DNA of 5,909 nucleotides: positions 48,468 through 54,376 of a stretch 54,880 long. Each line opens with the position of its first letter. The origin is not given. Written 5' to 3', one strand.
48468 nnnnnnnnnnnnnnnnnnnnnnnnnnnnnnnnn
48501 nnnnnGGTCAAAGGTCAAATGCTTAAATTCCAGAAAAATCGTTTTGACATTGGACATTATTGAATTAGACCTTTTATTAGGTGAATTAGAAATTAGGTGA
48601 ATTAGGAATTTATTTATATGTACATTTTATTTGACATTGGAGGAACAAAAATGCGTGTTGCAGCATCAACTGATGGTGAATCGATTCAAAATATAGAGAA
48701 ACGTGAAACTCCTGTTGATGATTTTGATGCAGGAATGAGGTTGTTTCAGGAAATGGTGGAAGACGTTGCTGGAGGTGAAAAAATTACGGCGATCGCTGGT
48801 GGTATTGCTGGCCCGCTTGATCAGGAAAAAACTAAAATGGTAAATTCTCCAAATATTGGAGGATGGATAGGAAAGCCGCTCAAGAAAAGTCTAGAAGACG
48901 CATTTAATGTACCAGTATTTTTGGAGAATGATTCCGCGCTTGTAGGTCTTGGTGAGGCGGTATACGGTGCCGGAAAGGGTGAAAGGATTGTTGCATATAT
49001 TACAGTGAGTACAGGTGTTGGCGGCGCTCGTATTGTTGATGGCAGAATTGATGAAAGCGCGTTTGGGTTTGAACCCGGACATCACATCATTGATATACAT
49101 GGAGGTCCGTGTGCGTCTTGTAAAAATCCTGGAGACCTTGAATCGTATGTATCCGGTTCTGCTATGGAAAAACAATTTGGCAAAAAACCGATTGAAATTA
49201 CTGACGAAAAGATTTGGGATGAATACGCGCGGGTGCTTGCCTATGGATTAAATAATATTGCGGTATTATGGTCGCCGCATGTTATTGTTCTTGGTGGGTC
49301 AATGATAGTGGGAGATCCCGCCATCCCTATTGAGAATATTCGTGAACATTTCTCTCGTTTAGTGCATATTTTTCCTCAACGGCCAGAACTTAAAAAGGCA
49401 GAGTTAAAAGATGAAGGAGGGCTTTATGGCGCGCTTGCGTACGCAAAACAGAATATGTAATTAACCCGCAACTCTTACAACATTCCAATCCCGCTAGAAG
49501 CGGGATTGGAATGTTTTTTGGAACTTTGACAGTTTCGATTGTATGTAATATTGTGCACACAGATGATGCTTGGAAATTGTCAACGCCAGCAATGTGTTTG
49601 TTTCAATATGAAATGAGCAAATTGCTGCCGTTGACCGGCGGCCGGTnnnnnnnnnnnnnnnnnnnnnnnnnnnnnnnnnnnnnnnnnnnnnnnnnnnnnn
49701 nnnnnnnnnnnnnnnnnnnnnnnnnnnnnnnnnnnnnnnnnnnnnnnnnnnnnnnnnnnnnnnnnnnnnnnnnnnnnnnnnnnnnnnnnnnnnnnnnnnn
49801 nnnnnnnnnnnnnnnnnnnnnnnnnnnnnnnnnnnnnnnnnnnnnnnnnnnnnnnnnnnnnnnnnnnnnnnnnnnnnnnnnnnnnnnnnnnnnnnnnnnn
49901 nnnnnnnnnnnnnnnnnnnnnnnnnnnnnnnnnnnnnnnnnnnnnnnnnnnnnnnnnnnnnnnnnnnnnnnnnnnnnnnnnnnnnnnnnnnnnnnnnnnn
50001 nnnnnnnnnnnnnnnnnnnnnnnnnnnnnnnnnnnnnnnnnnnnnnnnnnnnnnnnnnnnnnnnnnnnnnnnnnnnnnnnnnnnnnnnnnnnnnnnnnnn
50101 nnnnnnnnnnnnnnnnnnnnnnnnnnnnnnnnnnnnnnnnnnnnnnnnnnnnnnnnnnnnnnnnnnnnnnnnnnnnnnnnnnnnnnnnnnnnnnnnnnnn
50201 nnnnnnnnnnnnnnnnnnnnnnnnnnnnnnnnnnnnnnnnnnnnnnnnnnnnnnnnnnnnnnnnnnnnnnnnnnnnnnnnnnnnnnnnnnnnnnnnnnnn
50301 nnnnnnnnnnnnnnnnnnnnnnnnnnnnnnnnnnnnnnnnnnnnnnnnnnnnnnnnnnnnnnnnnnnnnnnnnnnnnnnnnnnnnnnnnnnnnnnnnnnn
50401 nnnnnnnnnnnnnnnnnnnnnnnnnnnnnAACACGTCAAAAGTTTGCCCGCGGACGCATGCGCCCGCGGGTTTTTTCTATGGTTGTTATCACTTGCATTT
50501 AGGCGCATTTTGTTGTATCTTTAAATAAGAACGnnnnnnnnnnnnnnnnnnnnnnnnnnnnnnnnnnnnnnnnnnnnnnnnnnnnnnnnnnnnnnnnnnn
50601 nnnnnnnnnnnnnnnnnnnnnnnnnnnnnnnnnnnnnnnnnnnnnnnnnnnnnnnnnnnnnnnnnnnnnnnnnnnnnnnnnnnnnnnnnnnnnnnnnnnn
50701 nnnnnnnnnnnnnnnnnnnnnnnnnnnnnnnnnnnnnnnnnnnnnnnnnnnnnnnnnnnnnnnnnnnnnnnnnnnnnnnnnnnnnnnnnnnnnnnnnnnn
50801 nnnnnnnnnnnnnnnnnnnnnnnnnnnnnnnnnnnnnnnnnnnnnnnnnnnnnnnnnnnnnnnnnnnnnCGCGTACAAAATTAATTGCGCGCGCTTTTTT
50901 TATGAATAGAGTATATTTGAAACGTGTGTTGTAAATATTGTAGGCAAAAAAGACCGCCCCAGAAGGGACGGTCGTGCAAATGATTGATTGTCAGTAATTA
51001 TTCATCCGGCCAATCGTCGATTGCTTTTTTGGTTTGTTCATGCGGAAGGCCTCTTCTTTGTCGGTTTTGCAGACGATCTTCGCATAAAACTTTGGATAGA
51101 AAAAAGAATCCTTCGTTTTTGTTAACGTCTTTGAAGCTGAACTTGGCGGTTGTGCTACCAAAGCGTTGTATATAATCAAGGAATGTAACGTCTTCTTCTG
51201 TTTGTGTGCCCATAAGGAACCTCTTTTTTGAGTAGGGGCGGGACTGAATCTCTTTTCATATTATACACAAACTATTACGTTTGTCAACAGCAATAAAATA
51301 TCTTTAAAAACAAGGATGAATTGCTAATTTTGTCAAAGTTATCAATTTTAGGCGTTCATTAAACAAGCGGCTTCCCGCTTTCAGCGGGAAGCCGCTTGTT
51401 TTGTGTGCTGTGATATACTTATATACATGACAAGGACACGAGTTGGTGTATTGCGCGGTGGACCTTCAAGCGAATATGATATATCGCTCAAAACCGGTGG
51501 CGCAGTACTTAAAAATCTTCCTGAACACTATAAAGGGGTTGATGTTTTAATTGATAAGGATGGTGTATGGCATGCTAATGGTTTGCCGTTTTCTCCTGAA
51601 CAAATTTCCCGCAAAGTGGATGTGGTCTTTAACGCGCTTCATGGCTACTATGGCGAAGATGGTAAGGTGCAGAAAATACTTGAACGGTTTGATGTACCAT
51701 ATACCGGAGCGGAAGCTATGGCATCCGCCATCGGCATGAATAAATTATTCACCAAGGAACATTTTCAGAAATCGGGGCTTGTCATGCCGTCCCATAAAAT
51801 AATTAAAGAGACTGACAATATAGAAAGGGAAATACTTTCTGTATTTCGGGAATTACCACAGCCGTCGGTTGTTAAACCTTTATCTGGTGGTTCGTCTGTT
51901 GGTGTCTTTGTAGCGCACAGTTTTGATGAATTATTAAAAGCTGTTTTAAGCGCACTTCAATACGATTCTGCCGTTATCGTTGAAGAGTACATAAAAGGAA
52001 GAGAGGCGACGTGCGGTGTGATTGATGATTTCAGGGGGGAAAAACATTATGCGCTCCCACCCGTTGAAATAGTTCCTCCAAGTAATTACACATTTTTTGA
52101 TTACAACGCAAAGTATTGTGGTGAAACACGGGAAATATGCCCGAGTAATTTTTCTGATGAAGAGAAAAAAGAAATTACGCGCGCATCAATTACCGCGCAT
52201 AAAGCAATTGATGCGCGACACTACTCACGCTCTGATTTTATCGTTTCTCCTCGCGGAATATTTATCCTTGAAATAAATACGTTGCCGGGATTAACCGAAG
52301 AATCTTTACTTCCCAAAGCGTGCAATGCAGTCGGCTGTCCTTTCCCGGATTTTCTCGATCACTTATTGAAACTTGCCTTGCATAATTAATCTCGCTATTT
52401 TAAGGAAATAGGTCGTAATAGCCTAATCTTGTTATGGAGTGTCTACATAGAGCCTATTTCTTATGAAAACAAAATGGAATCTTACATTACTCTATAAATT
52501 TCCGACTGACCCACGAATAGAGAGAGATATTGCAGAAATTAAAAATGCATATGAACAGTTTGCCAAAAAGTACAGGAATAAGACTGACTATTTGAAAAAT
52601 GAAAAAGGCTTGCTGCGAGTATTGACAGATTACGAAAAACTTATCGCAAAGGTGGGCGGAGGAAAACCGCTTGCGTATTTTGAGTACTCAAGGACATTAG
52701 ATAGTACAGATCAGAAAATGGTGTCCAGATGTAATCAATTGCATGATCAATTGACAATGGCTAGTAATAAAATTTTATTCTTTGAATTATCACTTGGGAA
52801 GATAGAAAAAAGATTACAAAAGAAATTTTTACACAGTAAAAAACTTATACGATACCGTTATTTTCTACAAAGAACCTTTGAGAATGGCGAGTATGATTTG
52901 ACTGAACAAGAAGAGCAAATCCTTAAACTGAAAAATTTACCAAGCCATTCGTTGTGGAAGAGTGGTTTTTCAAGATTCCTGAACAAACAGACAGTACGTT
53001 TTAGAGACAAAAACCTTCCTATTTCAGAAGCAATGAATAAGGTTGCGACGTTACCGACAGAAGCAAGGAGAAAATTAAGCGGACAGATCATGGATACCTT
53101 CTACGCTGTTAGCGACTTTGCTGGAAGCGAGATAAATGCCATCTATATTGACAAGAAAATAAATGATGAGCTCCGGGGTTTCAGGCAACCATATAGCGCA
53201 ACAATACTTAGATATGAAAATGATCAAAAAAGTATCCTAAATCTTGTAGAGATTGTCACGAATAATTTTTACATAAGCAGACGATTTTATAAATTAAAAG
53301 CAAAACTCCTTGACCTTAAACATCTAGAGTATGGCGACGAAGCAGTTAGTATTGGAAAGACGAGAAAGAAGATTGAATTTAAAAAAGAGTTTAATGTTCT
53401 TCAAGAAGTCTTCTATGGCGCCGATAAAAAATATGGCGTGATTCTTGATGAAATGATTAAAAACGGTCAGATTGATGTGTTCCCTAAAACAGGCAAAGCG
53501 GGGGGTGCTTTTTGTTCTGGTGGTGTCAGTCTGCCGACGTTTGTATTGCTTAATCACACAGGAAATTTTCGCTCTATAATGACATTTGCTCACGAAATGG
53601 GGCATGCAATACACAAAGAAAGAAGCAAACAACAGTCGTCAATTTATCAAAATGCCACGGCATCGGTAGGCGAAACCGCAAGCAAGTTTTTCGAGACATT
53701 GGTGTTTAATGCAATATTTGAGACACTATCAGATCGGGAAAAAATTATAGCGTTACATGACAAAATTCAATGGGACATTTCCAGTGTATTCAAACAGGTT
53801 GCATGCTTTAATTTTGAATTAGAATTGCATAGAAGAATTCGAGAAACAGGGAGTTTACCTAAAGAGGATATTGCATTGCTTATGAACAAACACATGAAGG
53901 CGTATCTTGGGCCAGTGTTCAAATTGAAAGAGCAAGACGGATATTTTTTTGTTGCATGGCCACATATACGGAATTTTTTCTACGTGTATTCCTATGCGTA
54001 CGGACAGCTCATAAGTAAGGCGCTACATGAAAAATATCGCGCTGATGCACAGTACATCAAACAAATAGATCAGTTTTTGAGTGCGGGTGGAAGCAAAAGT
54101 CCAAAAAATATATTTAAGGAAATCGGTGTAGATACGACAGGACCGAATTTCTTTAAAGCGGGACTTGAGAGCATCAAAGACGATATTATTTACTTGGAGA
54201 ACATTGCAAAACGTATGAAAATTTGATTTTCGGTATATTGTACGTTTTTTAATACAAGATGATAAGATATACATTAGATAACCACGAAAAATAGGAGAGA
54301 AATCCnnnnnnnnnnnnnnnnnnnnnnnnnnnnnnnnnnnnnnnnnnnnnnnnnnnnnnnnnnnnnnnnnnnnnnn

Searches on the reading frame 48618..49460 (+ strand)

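Call 14: search_protein_families(library=pfam, proteins=[window:48618-49460:+], max_evalue=0.001)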
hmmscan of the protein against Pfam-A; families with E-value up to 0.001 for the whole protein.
window:48618-49460:+ (280 aa): 2 families
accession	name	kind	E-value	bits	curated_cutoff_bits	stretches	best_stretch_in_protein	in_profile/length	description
PF00480.26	ROK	-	1.9e-45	156.1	22.9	1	5-278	4-293/294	ROK family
PF02685.22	Glucokinase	-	4.1e-07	29.8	22.1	1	6-78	4-76/314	Glucokinase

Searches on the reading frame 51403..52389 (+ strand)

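Call 15: search_protein_families(library=pfam, proteins=[window:51403-52389:+], max_evalue=0.001)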
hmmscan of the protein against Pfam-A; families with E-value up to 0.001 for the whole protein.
window:51403-52389:+ (328 aa): 8 families
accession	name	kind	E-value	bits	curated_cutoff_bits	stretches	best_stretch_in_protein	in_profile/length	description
PF07478.18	Dala_Dala_lig_C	-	2e-44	152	24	1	122-322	3-203/204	D-ala D-ala ligase C-terminus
PF01820.27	Dala_Dala_lig_N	-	2.1e-22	80.3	34.6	2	65-103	83-121/121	D-ala D-ala ligase N-terminus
PF02655.19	ATP-grasp_3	-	2.6e-09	37.8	23.2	1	113-293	3-155/160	ATP-grasp domain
PF08443.16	RimK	-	2.7e-07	30.8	21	1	114-202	4-87/188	RimK-like ATP-grasp domain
PF01071.24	GARS_A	-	3.3e-06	27.5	27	1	113-220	2-110/194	Phosphoribosylglycinamide synthetase, ATP-grasp (A) domain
PF02222.28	ATP-grasp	-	5.7e-06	26.5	27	1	120-222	2-101/179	ATP-grasp domain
PF02786.22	CPSase_L_D2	-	0.00035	20.6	19.8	0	140-293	26-178/211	Carbamoyl-phosphate synthase L chain, ATP binding domain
PF13535.11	ATP-grasp_4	-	0.0006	19.9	27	0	152-214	2-78/160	ATP-grasp domain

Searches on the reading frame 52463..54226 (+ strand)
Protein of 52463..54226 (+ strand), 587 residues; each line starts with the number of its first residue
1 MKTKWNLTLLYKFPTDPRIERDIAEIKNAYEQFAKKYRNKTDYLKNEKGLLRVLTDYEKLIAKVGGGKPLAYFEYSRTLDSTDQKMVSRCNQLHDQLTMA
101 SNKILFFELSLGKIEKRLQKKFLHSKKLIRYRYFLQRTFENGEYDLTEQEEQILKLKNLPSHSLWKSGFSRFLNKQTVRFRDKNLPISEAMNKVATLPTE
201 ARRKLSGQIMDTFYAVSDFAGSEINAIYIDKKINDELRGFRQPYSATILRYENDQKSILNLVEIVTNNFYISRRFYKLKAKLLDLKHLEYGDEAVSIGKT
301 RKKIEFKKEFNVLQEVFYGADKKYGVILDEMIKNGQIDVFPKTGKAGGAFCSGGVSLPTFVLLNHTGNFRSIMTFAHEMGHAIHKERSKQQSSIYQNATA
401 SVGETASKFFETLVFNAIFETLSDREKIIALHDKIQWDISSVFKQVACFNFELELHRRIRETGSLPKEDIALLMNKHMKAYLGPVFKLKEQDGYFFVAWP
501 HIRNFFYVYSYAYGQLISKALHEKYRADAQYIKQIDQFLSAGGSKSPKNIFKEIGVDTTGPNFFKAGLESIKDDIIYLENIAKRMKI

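Call 15: search_protein_families(library=pfam, proteins=[window:52463-54226:+], max_evalue=0.001)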
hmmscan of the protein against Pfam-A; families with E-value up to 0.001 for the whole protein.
window:52463-54226:+ (587 aa): 3 families
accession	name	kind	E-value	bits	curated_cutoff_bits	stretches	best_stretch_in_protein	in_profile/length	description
PF01432.26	Peptidase_M3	-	1.3e-30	107.6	27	1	304-566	152-453/457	Peptidase family M3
PF08439.15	Peptidase_M3_N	-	3.4e-06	27.6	25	1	114-166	5-58/70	Oligopeptidase F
PF02074.21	Peptidase_M32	-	0.00069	18.8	25.1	0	369-415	251-300/489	Carboxypeptidase Taq (M32) metallopeptidase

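Call 37: find_encoding_contigs(protein=window:52463-54226:+, flank=10000, max_places=2)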
Protein window:52463-54226:+ (587 aa): 13 contigs read that carry it; 2 places shown.
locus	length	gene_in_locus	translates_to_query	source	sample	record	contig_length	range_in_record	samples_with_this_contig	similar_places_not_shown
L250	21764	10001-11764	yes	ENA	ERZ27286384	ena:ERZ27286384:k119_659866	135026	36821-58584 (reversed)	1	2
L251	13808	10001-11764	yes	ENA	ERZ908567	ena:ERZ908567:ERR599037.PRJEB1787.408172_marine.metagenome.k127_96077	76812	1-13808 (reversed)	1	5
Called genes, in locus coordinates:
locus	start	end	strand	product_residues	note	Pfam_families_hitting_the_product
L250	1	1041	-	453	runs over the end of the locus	PF00202:Aminotran_3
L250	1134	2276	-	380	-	PF02812:ELFV_dehydrog_N, PF00208:ELFV_dehydrog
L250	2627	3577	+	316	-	PF00890:FAD_binding_2 (weak), PF01266:DAO (faint), PF07992:Pyr_redox_2, PF13738:Pyr_redox_3, PF00070:Pyr_redox (weak)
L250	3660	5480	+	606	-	PF19291:TREH_N, PF00723:Glyco_hydro_15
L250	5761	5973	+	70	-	-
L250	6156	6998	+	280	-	PF00480:ROK, PF02685:Glucokinase (weak)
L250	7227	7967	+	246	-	-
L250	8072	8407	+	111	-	-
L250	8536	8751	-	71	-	-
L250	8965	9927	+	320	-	PF01820:Dala_Dala_lig_N, PF01071:GARS_A (weak), PF02655:ATP-grasp_3, PF08443:RimK (faint), PF02222:ATP-grasp (weak), PF07478:Dala_Dala_lig_C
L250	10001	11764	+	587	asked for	PF08439:Peptidase_M3_N (weak), PF01432:Peptidase_M3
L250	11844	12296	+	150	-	-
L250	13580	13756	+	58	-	PF18930:DUF5679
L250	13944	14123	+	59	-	-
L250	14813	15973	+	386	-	PF01565:FAD_binding_4, PF02873:MurB_C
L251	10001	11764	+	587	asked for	PF08439:Peptidase_M3_N (weak), PF01432:Peptidase_M3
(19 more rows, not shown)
